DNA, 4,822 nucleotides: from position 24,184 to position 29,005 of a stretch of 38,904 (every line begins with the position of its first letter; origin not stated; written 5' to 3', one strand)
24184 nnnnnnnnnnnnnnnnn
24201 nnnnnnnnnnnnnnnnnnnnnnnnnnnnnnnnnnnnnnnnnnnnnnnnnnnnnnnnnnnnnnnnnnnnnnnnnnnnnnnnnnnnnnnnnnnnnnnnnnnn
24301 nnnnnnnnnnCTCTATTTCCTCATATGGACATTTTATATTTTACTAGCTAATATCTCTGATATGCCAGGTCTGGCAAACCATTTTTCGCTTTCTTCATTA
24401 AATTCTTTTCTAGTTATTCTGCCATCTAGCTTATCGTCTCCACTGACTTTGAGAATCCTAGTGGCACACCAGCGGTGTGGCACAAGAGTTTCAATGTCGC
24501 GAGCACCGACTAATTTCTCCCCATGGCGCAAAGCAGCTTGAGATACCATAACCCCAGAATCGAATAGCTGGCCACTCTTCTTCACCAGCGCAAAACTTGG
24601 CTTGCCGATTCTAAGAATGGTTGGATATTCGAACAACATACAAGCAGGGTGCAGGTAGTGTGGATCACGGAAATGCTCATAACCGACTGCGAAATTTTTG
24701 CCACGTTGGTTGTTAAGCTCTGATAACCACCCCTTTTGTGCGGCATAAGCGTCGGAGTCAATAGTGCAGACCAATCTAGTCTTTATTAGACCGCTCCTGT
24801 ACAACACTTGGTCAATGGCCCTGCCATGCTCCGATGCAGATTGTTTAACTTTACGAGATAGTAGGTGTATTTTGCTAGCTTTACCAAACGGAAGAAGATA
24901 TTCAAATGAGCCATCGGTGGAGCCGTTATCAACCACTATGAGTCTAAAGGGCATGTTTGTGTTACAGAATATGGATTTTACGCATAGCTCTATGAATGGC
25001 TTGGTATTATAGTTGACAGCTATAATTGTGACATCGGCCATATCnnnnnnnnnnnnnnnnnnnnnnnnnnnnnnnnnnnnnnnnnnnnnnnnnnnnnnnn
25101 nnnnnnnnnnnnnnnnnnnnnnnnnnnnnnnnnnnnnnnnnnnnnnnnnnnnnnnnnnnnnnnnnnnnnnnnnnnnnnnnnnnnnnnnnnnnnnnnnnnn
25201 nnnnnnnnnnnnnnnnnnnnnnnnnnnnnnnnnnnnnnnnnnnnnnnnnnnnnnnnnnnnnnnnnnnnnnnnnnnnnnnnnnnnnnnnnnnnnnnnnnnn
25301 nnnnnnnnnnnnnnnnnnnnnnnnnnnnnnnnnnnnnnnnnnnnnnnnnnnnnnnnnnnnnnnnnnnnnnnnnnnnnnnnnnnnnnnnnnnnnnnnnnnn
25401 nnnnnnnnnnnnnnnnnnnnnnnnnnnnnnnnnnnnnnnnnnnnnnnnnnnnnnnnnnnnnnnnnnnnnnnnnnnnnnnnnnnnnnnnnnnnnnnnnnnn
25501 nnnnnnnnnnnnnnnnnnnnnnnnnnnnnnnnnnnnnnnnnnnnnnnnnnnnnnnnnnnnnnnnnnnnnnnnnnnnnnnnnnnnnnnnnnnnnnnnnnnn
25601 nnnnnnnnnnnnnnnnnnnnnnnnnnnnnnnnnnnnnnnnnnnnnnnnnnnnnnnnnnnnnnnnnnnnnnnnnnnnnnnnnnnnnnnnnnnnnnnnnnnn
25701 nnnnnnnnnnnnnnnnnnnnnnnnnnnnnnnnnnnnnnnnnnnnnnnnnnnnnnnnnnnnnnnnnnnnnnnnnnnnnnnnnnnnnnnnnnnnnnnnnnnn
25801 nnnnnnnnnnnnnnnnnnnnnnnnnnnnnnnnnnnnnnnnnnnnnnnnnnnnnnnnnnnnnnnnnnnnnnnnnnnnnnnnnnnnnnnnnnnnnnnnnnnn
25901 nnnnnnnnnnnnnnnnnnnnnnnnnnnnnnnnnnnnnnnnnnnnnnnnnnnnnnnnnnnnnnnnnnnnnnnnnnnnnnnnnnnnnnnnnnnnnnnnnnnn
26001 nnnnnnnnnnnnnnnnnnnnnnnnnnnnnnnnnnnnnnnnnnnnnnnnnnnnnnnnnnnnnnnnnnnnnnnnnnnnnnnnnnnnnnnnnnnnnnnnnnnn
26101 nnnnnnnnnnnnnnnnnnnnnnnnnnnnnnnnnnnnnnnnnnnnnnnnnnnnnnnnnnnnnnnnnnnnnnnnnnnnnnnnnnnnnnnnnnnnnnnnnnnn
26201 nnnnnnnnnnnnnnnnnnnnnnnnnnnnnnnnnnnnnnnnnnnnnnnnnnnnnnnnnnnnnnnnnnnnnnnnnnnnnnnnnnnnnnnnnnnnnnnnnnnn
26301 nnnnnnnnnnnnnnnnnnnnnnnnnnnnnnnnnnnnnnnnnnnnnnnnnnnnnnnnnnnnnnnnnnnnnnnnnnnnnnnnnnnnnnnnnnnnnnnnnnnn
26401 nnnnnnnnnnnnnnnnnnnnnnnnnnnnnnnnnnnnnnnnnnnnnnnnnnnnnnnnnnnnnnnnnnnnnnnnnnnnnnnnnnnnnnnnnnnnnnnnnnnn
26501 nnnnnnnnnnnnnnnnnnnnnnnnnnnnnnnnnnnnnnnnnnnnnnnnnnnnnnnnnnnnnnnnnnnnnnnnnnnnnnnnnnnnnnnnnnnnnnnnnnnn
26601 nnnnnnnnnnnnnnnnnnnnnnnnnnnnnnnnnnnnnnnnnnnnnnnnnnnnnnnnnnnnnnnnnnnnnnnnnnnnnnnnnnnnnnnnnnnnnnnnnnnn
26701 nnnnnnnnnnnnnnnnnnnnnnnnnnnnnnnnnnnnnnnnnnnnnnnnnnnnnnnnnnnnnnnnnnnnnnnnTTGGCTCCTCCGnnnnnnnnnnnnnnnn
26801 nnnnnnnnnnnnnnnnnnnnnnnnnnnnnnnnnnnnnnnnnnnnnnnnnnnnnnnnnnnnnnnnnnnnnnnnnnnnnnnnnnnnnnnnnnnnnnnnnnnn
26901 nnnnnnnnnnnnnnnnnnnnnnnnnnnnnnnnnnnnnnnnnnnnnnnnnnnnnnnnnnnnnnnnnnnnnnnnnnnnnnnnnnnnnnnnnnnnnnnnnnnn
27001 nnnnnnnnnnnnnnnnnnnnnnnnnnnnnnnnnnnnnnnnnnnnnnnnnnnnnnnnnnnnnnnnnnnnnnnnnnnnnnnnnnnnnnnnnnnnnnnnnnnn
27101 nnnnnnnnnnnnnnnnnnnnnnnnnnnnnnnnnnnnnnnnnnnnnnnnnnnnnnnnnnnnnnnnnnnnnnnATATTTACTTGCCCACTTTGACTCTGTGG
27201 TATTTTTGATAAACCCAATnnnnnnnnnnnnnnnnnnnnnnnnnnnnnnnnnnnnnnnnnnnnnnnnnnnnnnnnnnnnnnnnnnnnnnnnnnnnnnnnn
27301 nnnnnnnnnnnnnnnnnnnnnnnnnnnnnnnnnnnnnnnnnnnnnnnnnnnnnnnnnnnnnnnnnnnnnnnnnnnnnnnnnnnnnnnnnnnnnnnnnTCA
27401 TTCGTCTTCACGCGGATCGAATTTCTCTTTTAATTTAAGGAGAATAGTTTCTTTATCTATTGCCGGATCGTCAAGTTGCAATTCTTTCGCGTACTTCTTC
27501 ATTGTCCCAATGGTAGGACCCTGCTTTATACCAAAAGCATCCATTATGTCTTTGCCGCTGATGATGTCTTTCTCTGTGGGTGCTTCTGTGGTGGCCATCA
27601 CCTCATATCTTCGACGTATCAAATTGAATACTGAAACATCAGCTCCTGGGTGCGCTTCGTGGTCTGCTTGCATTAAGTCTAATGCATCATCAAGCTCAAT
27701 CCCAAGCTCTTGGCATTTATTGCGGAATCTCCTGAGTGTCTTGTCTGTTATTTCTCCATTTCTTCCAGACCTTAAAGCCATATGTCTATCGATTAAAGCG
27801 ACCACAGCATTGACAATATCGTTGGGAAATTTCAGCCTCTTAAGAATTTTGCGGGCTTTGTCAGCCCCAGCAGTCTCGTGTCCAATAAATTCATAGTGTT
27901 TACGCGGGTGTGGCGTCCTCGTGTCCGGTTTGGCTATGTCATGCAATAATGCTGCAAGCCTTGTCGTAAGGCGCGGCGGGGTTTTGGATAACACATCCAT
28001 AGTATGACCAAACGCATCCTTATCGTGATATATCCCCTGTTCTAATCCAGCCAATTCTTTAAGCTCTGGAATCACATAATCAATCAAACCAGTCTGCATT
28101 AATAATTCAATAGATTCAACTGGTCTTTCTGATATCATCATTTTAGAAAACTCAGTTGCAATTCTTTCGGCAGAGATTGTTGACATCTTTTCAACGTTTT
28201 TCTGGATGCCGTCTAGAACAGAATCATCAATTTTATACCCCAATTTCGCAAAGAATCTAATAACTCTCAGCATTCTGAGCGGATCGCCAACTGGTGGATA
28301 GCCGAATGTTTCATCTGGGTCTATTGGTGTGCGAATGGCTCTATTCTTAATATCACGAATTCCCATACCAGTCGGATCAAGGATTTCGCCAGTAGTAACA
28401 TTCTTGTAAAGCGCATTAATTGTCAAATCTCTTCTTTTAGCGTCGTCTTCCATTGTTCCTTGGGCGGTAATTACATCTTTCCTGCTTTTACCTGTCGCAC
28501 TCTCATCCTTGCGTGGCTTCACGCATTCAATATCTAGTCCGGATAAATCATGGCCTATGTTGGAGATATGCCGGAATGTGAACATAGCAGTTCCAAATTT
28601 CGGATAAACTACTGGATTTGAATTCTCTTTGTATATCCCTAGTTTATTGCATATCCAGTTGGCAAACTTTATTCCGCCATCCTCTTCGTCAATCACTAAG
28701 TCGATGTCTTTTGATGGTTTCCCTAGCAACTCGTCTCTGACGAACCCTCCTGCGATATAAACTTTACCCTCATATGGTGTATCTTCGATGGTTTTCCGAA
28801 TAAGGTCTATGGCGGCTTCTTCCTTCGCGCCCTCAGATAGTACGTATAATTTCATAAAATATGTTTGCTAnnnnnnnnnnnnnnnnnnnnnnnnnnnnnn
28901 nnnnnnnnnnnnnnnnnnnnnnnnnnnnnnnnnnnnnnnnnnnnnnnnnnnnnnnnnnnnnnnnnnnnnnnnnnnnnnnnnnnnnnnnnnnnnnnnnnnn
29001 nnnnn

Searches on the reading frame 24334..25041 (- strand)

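Call 8: search_protein_families(library=pfam, max_evalue=0.01, proteins=[window:24334-25041:-])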
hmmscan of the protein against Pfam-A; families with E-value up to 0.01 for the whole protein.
window:24334-25041:- (235 aa): 1 family
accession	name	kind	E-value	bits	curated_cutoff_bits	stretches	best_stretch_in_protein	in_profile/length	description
PF00535.33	Glycos_transf_2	-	8.2e-09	36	23.3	1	5-109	1-99/168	Glycosyl transferase family 2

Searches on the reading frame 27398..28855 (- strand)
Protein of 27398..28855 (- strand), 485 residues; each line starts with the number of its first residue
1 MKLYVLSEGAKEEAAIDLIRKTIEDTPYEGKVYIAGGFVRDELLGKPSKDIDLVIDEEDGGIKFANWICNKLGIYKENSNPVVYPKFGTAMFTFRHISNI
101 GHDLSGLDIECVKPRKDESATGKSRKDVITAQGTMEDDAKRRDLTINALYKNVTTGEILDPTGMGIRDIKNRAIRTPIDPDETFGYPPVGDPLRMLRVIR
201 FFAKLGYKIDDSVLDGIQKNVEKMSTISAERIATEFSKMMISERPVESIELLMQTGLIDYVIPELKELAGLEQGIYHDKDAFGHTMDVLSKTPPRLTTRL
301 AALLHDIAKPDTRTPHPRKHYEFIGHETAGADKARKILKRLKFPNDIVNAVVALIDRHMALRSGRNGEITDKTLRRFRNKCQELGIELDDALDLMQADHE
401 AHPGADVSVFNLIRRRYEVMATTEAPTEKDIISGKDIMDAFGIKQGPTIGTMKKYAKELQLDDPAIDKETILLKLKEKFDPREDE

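Call 8: search_protein_families(library=pfam, max_evalue=0.01, proteins=[window:27398-28855:-])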
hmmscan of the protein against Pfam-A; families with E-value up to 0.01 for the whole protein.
window:27398-28855:- (485 aa): 4 families
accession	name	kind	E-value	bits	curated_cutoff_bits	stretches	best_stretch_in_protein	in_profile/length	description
PF01743.26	PolyA_pol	-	1.7e-23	83.8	23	1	32-175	1-126/126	Poly A polymerase head domain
PF12627.12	PolyA_pol_RNAbd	-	1.4e-15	57.3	22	1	206-266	1-61/64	Probable RNA and SrmB- binding site of polymerase A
PF01966.28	HD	-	2.5e-10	41.1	22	1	295-361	24-92/116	HD domain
PF13735.12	tRNA_NucTran2_2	-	3.3e-07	30.8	27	1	332-462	22-135/149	tRNA nucleotidyltransferase domain 2 putative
